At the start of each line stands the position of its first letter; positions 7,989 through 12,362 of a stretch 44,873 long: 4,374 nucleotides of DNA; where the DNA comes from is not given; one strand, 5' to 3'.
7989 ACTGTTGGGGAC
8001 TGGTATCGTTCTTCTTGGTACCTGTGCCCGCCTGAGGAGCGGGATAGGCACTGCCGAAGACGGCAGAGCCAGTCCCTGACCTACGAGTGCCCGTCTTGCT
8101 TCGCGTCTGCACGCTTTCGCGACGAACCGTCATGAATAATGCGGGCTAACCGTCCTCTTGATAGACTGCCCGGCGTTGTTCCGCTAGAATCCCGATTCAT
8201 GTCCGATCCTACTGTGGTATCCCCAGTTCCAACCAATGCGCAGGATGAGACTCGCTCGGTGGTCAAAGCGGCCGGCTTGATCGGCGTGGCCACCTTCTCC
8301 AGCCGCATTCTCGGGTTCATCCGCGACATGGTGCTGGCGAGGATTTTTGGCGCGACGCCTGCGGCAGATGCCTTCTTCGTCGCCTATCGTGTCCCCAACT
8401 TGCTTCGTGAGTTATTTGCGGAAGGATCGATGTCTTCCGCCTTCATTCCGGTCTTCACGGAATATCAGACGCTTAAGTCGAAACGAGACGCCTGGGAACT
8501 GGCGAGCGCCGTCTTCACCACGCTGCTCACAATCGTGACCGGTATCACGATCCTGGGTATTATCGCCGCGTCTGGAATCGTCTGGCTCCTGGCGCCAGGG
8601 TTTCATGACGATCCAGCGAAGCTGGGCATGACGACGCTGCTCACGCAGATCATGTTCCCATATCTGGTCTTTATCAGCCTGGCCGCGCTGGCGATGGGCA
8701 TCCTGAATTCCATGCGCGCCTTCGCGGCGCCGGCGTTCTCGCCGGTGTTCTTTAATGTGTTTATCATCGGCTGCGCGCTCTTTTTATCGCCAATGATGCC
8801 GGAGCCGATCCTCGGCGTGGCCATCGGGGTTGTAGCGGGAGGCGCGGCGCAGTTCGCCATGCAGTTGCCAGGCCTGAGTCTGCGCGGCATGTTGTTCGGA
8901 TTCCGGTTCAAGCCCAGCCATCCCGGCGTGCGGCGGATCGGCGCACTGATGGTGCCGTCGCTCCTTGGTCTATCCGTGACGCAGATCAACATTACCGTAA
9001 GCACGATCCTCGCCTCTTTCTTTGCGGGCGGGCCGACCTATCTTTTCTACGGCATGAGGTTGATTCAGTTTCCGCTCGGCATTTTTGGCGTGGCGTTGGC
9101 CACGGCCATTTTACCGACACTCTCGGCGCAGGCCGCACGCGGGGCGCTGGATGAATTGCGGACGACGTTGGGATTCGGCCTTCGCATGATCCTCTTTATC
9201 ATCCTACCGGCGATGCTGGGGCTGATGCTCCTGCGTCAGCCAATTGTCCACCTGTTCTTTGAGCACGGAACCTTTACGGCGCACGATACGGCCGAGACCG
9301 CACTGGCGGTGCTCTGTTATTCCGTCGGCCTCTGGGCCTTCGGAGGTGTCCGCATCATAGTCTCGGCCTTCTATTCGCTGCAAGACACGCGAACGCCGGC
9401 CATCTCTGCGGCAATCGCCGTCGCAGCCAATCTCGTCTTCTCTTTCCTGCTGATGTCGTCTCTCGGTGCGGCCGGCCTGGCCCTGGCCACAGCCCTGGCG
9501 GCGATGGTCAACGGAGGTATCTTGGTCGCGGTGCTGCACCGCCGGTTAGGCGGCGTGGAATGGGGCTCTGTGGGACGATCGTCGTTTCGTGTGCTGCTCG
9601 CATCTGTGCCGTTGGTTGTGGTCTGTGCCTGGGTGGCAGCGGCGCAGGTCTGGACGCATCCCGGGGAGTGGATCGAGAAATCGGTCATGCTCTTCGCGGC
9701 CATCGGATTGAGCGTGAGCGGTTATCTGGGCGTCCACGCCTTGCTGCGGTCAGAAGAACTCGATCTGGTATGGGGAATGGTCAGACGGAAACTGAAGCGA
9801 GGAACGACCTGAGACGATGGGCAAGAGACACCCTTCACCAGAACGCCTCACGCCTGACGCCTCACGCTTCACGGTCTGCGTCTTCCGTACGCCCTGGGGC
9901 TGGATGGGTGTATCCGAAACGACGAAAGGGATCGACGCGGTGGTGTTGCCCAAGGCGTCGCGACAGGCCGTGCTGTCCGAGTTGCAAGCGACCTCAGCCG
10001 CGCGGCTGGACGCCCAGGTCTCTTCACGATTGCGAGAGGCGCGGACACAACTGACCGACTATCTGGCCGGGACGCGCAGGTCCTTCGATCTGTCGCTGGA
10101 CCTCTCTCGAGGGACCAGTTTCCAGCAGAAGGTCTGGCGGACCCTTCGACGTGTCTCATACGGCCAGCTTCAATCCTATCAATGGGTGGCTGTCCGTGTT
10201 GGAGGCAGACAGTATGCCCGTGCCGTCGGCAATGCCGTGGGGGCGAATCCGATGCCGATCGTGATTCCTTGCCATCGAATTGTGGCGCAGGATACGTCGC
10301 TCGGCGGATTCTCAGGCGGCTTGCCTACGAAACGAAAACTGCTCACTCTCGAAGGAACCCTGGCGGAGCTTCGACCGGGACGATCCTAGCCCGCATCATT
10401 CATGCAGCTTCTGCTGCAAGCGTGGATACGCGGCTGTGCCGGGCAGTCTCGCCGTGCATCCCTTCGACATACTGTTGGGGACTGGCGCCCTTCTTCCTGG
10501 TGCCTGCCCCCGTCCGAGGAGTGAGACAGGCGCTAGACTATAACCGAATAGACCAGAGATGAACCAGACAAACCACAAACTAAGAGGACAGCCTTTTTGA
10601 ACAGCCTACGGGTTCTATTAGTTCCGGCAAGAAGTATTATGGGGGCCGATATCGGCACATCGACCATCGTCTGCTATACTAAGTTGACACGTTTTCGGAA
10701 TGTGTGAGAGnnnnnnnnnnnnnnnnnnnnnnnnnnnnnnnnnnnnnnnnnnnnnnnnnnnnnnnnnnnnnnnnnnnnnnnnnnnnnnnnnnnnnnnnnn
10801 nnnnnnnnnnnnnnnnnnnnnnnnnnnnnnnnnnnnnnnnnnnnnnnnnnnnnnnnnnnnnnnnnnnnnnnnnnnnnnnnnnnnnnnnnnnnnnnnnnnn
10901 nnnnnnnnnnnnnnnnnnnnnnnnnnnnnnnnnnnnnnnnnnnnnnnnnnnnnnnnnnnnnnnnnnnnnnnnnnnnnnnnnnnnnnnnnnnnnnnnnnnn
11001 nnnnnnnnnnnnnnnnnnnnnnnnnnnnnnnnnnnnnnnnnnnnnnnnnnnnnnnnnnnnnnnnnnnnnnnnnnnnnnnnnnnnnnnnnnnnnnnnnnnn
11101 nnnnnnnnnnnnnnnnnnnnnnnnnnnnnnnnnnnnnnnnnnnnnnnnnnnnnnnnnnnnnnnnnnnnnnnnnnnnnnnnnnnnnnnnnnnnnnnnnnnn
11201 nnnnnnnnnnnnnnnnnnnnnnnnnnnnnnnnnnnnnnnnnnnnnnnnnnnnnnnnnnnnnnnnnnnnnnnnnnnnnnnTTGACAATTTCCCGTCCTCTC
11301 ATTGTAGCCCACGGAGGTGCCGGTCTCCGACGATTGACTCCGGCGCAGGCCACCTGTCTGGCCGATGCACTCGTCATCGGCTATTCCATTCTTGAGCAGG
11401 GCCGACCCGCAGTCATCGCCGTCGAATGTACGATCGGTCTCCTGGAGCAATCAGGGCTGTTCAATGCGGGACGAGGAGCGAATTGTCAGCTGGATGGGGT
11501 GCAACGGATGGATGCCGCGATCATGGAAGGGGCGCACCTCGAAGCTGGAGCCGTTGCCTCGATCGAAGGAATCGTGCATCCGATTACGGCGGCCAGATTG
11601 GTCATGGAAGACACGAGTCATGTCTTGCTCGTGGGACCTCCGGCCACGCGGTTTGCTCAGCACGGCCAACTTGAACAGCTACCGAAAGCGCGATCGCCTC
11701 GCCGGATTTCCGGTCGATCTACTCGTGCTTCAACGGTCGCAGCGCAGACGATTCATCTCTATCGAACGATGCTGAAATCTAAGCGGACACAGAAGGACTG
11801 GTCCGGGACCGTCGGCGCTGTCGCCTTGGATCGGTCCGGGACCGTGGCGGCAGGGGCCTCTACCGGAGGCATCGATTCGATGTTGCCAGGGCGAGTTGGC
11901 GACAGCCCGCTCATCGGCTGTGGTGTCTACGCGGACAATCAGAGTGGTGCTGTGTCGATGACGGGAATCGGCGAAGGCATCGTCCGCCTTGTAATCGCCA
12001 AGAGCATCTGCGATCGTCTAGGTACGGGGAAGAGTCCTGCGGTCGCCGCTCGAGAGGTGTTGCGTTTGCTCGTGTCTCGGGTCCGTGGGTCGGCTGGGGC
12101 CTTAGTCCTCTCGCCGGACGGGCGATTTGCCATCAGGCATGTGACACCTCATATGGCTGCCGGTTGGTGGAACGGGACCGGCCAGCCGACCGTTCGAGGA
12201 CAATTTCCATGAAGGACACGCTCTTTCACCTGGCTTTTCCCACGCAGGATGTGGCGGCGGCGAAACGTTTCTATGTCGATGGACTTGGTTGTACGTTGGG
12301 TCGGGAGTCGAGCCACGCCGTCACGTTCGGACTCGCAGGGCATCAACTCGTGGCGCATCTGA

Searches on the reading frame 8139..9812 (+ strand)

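Call 21: search_protein_families(library=pfam, proteins=[window:8139-9812:+], max_evalue=0.00001)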
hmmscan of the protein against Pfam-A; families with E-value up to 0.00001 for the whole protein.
window:8139-9812:+ (557 aa): 1 family
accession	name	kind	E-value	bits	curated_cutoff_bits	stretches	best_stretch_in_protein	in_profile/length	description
PF03023.19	MurJ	-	1.1e-121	407.1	27.4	1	66-505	1-431/451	Lipid II flippase MurJ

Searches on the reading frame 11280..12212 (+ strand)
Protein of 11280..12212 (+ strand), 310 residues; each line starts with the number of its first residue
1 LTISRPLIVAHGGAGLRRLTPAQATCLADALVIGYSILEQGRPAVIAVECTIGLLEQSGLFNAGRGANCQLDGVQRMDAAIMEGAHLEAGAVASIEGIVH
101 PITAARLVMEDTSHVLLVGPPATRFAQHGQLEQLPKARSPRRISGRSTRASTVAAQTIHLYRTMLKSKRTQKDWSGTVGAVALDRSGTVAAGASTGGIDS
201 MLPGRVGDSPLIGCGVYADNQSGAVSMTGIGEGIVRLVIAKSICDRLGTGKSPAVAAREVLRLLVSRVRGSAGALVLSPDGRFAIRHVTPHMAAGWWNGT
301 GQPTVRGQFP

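Call 21: search_protein_families(library=pfam, proteins=[window:11280-12212:+], max_evalue=0.00001)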
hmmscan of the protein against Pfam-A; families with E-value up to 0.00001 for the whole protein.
window:11280-12212:+ (310 aa): 1 family
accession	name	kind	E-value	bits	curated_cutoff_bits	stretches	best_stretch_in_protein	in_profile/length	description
PF01112.23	Asparaginase_2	-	3.6e-81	273.1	27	1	6-303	1-304/309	Asparaginase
